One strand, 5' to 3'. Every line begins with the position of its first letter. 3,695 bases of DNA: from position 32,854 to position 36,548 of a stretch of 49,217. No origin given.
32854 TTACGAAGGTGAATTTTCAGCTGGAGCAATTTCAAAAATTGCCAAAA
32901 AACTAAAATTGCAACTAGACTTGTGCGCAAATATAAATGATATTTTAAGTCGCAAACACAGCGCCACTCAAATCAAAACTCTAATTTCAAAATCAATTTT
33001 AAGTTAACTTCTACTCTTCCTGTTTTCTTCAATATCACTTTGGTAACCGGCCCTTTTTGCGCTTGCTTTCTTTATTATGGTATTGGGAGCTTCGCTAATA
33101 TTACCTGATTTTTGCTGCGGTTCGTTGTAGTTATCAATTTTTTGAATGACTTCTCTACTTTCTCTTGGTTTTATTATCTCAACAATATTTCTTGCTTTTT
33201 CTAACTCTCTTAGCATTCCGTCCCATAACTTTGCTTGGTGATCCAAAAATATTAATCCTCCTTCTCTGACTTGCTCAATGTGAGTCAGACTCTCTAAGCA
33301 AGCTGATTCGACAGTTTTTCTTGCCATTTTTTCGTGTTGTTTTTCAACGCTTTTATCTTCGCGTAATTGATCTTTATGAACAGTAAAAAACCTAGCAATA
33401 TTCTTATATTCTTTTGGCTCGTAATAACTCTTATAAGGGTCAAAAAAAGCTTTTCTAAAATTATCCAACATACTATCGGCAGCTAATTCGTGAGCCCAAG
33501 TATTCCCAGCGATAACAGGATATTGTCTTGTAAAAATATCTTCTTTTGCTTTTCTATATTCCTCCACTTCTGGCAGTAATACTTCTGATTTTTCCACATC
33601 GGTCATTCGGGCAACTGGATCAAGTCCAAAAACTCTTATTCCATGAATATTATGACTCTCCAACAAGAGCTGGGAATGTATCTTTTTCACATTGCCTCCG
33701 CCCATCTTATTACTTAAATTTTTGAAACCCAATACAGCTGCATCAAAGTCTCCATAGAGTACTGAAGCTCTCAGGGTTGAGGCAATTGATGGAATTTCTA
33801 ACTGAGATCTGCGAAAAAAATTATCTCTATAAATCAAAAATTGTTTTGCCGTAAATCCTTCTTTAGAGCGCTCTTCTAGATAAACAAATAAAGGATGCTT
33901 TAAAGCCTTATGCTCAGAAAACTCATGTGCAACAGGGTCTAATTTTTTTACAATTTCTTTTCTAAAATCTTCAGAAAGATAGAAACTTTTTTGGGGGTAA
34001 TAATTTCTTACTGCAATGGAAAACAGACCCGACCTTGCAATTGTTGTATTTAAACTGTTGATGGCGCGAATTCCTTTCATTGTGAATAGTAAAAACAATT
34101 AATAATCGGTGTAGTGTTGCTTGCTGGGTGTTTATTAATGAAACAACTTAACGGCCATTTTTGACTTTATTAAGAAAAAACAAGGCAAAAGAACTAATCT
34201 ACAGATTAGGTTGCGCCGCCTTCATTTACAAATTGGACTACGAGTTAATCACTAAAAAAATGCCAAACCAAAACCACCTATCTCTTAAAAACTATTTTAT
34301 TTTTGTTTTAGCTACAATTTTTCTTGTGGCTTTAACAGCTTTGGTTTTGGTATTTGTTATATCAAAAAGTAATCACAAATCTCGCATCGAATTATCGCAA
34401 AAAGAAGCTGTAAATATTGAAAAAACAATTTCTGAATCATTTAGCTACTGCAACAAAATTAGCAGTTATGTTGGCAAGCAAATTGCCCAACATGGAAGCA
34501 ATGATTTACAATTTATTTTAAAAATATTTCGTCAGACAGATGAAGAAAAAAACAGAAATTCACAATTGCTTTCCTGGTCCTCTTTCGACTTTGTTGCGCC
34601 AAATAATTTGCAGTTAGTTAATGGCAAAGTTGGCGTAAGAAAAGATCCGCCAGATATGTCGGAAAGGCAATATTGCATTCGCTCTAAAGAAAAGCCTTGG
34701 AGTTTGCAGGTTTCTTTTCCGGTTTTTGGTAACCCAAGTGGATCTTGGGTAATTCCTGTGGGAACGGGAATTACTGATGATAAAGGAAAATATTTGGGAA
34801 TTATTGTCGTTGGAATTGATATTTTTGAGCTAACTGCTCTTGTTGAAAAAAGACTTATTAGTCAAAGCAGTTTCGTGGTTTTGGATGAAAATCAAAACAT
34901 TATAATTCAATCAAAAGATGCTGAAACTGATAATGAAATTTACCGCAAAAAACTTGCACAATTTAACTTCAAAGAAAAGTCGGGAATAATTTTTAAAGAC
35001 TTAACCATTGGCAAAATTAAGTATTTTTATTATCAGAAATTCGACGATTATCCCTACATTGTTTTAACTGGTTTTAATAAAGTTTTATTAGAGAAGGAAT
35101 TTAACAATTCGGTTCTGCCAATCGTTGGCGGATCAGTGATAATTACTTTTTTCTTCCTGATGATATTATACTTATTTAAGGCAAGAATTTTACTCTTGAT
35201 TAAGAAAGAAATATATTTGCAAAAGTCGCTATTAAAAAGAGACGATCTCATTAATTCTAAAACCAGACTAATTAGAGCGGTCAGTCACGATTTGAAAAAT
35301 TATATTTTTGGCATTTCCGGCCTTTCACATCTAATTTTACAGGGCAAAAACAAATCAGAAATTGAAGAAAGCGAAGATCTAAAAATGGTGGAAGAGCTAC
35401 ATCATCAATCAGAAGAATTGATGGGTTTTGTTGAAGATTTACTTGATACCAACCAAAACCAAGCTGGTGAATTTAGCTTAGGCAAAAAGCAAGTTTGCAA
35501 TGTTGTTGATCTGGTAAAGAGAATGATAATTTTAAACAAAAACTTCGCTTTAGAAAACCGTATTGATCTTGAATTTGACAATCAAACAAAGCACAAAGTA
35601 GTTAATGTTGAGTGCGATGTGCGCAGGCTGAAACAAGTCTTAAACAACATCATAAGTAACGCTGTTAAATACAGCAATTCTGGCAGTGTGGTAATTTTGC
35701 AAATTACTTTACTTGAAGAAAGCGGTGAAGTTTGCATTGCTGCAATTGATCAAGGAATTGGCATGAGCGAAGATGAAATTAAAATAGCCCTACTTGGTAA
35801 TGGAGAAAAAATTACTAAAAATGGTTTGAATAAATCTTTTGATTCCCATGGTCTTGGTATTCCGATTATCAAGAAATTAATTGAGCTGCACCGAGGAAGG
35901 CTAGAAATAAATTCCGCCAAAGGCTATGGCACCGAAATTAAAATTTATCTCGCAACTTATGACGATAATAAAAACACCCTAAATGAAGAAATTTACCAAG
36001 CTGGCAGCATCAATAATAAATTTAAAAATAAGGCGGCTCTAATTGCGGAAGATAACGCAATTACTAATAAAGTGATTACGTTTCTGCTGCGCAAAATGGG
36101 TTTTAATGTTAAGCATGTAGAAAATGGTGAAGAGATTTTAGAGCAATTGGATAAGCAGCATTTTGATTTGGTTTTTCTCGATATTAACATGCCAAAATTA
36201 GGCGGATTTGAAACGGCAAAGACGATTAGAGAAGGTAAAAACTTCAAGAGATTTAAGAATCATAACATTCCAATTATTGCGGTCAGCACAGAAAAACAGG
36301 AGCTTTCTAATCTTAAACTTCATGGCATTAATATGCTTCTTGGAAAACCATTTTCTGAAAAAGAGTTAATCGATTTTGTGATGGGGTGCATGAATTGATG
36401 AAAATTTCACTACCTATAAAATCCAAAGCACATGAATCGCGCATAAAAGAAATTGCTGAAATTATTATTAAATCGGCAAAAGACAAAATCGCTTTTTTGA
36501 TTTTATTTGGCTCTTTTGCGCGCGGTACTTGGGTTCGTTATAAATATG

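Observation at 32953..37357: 4.35-kb three-gene islet inserted precisely at the gpsA|guaA junction, bounded by 55-bp direct repeats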

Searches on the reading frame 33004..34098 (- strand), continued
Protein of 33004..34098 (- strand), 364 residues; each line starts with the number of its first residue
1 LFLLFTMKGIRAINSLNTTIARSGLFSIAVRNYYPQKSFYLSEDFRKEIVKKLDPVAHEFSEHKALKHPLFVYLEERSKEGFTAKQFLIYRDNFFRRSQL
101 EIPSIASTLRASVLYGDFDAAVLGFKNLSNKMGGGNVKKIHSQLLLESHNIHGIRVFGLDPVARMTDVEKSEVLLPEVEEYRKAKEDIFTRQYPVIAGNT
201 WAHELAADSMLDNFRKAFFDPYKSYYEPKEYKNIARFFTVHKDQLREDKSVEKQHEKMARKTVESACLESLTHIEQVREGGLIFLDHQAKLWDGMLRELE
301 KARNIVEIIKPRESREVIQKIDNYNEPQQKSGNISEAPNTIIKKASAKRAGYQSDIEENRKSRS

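Call 60: find_encoding_contigs(protein=P0021, flank=8000, max_places=3)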
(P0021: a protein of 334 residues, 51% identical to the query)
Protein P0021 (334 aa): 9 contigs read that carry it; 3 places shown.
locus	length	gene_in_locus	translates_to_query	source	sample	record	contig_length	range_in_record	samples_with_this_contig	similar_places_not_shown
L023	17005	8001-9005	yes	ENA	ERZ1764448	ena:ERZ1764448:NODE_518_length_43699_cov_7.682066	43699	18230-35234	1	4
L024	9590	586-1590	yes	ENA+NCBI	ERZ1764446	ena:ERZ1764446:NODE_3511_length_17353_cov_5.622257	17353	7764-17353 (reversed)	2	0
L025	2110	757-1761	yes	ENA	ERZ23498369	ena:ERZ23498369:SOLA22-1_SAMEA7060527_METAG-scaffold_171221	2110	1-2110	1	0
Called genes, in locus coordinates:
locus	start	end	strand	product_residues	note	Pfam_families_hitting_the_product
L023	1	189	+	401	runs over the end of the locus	PF03349:Toluene_X, PF13505:OMP_b-brl (weak), PF10677:DUF2490 (weak)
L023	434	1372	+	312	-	-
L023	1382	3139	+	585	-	PF02518:HATPase_c, PF00072:Response_reg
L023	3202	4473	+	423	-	PF00072:Response_reg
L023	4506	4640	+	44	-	-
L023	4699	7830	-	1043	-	PF02743:dCache_1 (weak), PF00512:HisKA (faint), PF02518:HATPase_c, PF00072:Response_reg, PF01627:Hpt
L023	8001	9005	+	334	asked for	PF14518:Haem_oxygenas_2 (weak)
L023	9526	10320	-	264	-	PF13085:Fer2_3, PF13183:Fer4_8, PF13237:Fer4_10, PF13534:Fer4_17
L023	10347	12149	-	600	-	PF00890:FAD_binding_2, PF01266:DAO (faint), PF07992:Pyr_redox_2 (weak), PF02910:Succ_DH_flav_C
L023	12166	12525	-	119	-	PF01127:Sdh_cyt, PF05328:CybS (faint)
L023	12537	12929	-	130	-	PF01127:Sdh_cyt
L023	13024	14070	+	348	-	PF20706:GT4-conflict (weak), PF00534:Glycos_transf_1, PF13692:Glyco_trans_1_4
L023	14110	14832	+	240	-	PF00081:Sod_Fe_N, PF02777:Sod_Fe_C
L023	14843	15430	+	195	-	PF00475:IGPD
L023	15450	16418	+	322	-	PF00933:Glyco_hydro_3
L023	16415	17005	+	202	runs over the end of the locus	PF01612:DNA_pol_A_exo1, PF13482:RNase_H_2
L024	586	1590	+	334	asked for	PF14518:Haem_oxygenas_2 (weak)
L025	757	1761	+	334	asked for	PF14518:Haem_oxygenas_2 (weak)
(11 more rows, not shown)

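Call 76: predict_structure(alignment_id=A1)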
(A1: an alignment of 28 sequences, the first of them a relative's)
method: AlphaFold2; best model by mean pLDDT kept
length: 358 residues; sequences in the alignment: 28
mean_pLDDT: 81.7   pTM: 0.76
mean pLDDT of the five models: 81.7, 80.9, 79.9, 79.5, 79.0
residues with pLDDT >= 90: 240; 70-90: 23; 50-70: 30; < 50: 65
segments of 3 or more residues with pLDDT < 50: 1-17, 27-32, 322-358
pLDDT, mean of each block of 10 residues (from residue 1): 42 47 48 71 96 97 98 97 98 95 95 94 91 93 97 97 98 98 97 96 93 96 93 67 74 93 93 98 98 95 83 52 44 39 34 40
secondary structure, 60 per line:
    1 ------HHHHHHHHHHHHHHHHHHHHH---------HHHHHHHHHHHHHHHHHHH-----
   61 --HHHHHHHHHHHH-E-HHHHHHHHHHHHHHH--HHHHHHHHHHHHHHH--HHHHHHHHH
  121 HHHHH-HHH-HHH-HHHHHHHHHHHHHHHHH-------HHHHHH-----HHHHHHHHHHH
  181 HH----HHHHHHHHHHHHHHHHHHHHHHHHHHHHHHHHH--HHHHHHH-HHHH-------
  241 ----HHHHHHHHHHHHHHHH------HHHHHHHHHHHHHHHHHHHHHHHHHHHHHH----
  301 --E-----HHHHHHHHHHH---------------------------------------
elements in order: H7-27 H37-55 H63-74 H78-92 H95-109 H112-125 H135-151 H159-164 H170-182 H187-219 H222-228 H230-233 H245-260 H267-296 H309-319
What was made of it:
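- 33004..34080 (-): Heme-oxygenase-like diiron oxidase (HDO)-fold protein, 358 aa, cargo gene 1. Its stop codon overlaps the gpsA stop (TTAA, 33004-33007). AF2 model pLDDT 81.7 (call 76).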

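Call 80: fold_search(model_id=the predicted structure, library=pdb)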
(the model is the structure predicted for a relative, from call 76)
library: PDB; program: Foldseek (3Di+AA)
matches with E <= 10: 417; with E <= 0.001: 12
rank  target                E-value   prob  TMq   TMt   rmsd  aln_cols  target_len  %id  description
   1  3b5p                  1.1e-05  1.00  0.52  0.77   3.8       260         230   15  Crystal structure of a cadd-like protein of unknown function (npun_f6505) from nostoc punctiforme pcc 73102 at 2.00 A re (released 2007-11-13)
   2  3b5o                  2.4e-05  1.00  0.52  0.78   4.4       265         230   14  CRYSTAL STRUCTURE OF A CADD-LIKE PROTEIN OF UNKNOWN FUNCTION (NPUN_F6505) FROM NOSTOC PUNCTIFORME PCC 73102 AT 1.35 A RE (released 2007-11-13)
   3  9nh9                  1.8e-04  1.00  0.52  0.55   3.3       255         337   14  Crystal Structure of N-oxygenase HrmI with the diferric cofactor and the N(6)-hydroxy-L-lysine product bound (released 2025-08-20)
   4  9n1x                  1.9e-04  1.00  0.53  0.55   3.3       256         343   14  Crystal Structure of N-oxygenase HrmI with the diferrous cofactor (released 2025-08-20)
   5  9n1e                  2.4e-04  1.00  0.51  0.54   3.3       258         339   15  Crystal structure of N-oxygenase HrmI with the diferric cofactor partially loaded (released 2025-08-20)
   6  7twa_D                3.2e-04  1.00  0.51  0.78   3.4       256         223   14  Crystal structure of apo BesC from Streptomyces cattleya (released 2022-04-13)
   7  9n1a                  3.9e-04  1.00  0.52  0.55   3.1       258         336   15  crystal structure of diferric HrmI from Streptomyces griseoflavus (released 2025-08-20)
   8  7twa_C                4.5e-04  1.00  0.52  0.80   3.3       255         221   14  Crystal structure of apo BesC from Streptomyces cattleya (released 2022-04-13)
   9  8w1q_B                4.5e-04  1.00  0.46  0.50   5.5       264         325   16  Aerobic crystal structure of iron-bound FlcD from Pseudomonas aeruginosa (released 2024-07-31)
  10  7twa_B                4.9e-04  1.00  0.47  0.73   5.8       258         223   14  Crystal structure of apo BesC from Streptomyces cattleya (released 2022-04-13)
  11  1rcw_B                7.2e-04  1.00  0.50  0.80   3.6       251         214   12  Crystal structure of CT610 from Chlamydia trachomatis (released 2004-05-04)
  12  9vwb                  7.8e-04  1.00  0.43  0.59   7.3       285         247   14  HamA, a Heme-Oxygenase-Like Enzyme (released 2025-11-12)
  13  1rcw_A                1.0e-03  1.00  0.50  0.80   3.6       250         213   12  Crystal structure of CT610 from Chlamydia trachomatis (released 2004-05-04)
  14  3bjd_B                1.1e-03  1.00  0.44  0.48   5.8       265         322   17  Crystal structure of putative 3-oxoacyl-(acyl-carrier-protein) synthase from Pseudomonas aeruginosa (released 2007-12-11)
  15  3bjd_C                1.5e-03  1.00  0.50  0.55   4.3       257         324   14  Crystal structure of putative 3-oxoacyl-(acyl-carrier-protein) synthase from Pseudomonas aeruginosa (released 2007-12-11)
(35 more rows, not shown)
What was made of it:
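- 33004..34080 (-): Top Foldseek PDB hits are a CADD-like protein, HrmI, BesC, FlcD, CT610, UndA and PolF (call 80).
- On Heme-oxygenase-like diiron oxidase (HDO) superfamily (cargo gene 33004-34080): AF2 pLDDT 81.7; Foldseek probability 1.0, TM(target) 0.77-0.80 to a CADD-like protein, BesC and CT610 (calls 76, 80).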

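Call 86: search_dna_similar(query=window:33004-34083:-, collection=plasmids, mode=protein, max_rows=10)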
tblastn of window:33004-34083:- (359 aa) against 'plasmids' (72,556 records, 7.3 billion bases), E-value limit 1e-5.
Records with a match: 3; places in all: 3; records where one place covers at least 80% of the query: 0.
Best place of each record, by identity: <60% 3.
By first word of the organism name: Nocardia 1; Vibrio 1; Streptomyces 1.
By predicted mobility (MOB-suite, as given by PLSDB): non-mobilizable 3.
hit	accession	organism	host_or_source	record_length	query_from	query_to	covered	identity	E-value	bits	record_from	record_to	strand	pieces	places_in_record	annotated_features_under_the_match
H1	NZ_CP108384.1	Nocardia sp. NBC_01327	-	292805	10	296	80%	24.7%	1e-15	86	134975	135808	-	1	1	iron-containing redox enzyme family protein | aminotransferase class I/II-fold pyridoxal phosphate-dependent enzyme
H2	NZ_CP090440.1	Vibrio maritimus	Skeletonema costatum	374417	45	293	69%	28.1%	2e-19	97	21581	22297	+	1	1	iron-containing redox enzyme family protein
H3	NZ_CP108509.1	Streptomyces sp. NBC_01237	-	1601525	36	299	74%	24.2%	1e-16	89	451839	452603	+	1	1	none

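Call 87: search_dna_similar(query=window:33004-34083:-, collection=phages, mode=protein, max_rows=10)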
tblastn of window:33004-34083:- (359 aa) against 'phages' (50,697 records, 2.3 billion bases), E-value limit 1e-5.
No match.

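Call 88: find_related_loci(query=A1, collection=viral_contigs, flank=8000)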
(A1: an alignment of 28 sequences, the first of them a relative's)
Query A1 (358 aa) in viral_contigs; peptide patterns used: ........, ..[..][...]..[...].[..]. (x = any residue, [..] = any of these).
30 stretches matched a pattern, but none encodes a relative of the query by tblastn (E <= 1e-3).
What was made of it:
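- No circular form or carrier replicon was found in the plasmid, phage or viral-contig collections (calls 86-88).
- Tried and rejected: Carrier replicon: the HDO protein gives only distant hits (24-28 % identity) on three plasmids, none in phages and none in viral contigs (calls 86-88).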

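Call 101: search_protein_families(library=pfam, proteins=[L009:12840-14675:-, L009:4399-5787:+, L009:5784-7538:+], max_evalue=1)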
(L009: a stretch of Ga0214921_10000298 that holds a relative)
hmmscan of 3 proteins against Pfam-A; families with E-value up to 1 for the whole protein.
L009:12840-14675:- (611 aa): 1 family
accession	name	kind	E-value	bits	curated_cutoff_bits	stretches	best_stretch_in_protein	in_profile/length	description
PF00144.29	Beta-lactamase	-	1.6e-13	51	27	1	31-301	52-265/329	Beta-lactamase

L009:4399-5787:+ (462 aa): 0 families

L009:5784-7538:+ (584 aa): 7 families
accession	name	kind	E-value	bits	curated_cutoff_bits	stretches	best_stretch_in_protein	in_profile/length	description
PF02518.31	HATPase_c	-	5.6e-19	69.1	26.4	1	466-577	2-109/111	Histidine kinase-, DNA gyrase B-, and HSP90-like ATPase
PF00512.31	HisKA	-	7.4e-16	58.4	26.9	1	353-420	1-65/66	His Kinase A (phospho-acceptor) domain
PF02743.24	dCache_1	-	2.9e-07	30.7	45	1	40-203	4-167/240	Cache domain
PF13589.12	HATPase_c_3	-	0.00039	20.9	25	1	471-575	4-103/137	Histidine kinase-, DNA gyrase B-, and HSP90-like ATPase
PF13581.12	HATPase_c_2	-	0.014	15.8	27.4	1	478-552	40-109/127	Histidine kinase-like ATPase domain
PF20136.4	DUF6526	-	0.096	13.1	23.7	1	10-56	40-86/145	Family of unknown function (DUF6526)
PF05239.21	PRC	-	0.2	12.1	21.2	1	166-202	9-44/78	PRC-barrel domain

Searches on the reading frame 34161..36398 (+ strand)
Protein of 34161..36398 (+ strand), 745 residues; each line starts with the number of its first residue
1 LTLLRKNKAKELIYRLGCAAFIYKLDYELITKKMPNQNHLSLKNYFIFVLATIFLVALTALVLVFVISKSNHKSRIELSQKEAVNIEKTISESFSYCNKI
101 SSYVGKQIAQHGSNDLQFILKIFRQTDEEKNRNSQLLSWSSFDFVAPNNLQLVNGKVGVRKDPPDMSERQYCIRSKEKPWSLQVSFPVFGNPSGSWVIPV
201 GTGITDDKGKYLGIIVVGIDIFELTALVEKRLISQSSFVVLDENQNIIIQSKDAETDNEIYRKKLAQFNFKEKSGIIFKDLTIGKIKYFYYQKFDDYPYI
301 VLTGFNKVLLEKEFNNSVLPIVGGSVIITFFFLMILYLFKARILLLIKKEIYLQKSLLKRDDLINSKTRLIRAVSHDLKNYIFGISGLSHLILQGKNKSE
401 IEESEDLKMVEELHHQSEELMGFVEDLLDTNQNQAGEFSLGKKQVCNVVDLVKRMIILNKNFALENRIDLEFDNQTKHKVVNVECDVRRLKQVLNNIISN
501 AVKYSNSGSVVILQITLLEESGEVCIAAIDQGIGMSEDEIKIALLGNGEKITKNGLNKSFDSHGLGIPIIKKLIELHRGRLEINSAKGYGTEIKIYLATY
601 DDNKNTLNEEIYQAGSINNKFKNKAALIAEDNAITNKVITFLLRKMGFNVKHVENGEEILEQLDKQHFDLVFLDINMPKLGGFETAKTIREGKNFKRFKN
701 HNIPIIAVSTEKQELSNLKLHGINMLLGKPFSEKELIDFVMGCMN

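Call 6: search_protein_families(library=pfam, proteins=[window:34161-36398:+])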
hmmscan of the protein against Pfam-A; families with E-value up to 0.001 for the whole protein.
window:34161-36398:+ (745 aa): 5 families
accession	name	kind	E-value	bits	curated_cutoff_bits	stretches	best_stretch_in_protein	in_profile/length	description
PF00072.30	Response_reg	-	3.7e-20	72.6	30.2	1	627-739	2-109/111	Response regulator receiver domain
PF02518.31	HATPase_c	-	6e-18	65.7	26.4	1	486-597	2-107/111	Histidine kinase-, DNA gyrase B-, and HSP90-like ATPase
PF02743.24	dCache_1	-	8.3e-10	39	45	1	100-302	22-238/240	Cache domain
PF00512.31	HisKA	-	2.1e-05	24.9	26.9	1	367-436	2-66/66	His Kinase A (phospho-acceptor) domain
PF13581.12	HATPase_c_2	-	0.00033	21.1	27.4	1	488-577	30-112/127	Histidine kinase-like ATPase domain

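Call 7: search_protein_families(library=ncbifam, proteins=[window:34161-36398:+])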
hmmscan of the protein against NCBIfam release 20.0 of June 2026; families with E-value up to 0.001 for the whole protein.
window:34161-36398:+ (745 aa): 118 families (the best 25 are shown)
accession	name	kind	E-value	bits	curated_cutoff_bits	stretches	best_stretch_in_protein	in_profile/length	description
NF041947.1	LuxQ_Vibrio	equivalog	1.3e-43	149.1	1200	1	368-738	473-833/843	quorum-sensing autoinducer 2 sensor kinase/phosphatase LuxQ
TIGR02956.1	TMAO_torS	equivalog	7.8e-41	140.1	676.5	1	367-744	464-820/967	TMAO reductase system sensor histidine kinase/response regulator TorS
NF008302.0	PRK11091.1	equivalog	1.2e-38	132.9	838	1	365-740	281-639/779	aerobic respiration two-component sensor histidine kinase ArcB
NF045901.1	HisKinLetSLeg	equivalog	7.9e-38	130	1650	2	620-742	668-787/906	two-component system sensor histidine kinase LetS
NF008318.0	PRK11107.1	equivalog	2.8e-32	111.7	890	2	370-606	296-524/920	two-component sensor histidine kinase BarA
NF038297.2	hybrid_HK_HrmK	equivalog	2.1e-31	109.3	725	1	367-707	235-569/607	hybrid histidine kinase/response regulator HrmK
NF011874.0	PRK15347.1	equivalog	5.7e-31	107.4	852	2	627-738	694-804/921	two component system sensor kinase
NF041880.1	EPS_EpsF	equivalog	2.4e-28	98.9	900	2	375-590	282-482/492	response regulator EpsF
NF008099.0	PRK10841.1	equivalog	3.2e-28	98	920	2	359-608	462-699/949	two-component system sensor histidine kinase RcsC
NF041832.1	near_NosP_CTERM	subfamily_domain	4.4e-26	91.8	400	1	365-731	5-357/370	NahK/ErcS family hybrid sensor histidine kinase/response regulator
NF007420.1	PRK09959.1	equivalog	5.8e-26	90.4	1995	1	366-730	711-1060/1197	acid-sensing system histidine kinase EvgS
NF040691.1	MtrAB_MtrB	equivalog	5.9e-24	85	450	1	353-600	257-493/507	MtrAB system histidine kinase MtrB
NF046044.1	PnpS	equivalog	1.9e-23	83.2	400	1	368-597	171-389/390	two-component system histidine kinase PnpS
NF047874.1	MASE3_PAS_HK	subfamily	1.6e-22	80.1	560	1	351-614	382-640/655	MASE3 domain-containing sensor histidine kinase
TIGR02966.1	phoR_proteo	equivalog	2.1e-22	79.6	334.2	1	361-595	108-331/333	phosphate regulon sensor histidine kinase PhoR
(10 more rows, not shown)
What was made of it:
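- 34161..36398 (+): Hybrid sensor histidine kinase (dCache-HisKA-HATPase_c-REC), cargo gene 2, divergent from the HDO gene. The true start may be the ATG at 34260. Pfam and NCBIfam (calls 6, 7).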

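Call 54: search_protein_families(library=padloc, proteins=[window:34161-36398:+], max_evalue=0.01)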
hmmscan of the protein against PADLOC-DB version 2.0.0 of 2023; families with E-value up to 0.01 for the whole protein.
window:34161-36398:+ (745 aa): 2 families
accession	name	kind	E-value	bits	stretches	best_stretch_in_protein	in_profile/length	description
PDLC00405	SduA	-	0.00013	19.6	1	622-685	5-68/323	DUF4263 domain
PDLC04725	PDC-M60B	-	0.0015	16.4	1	624-680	4-62/158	-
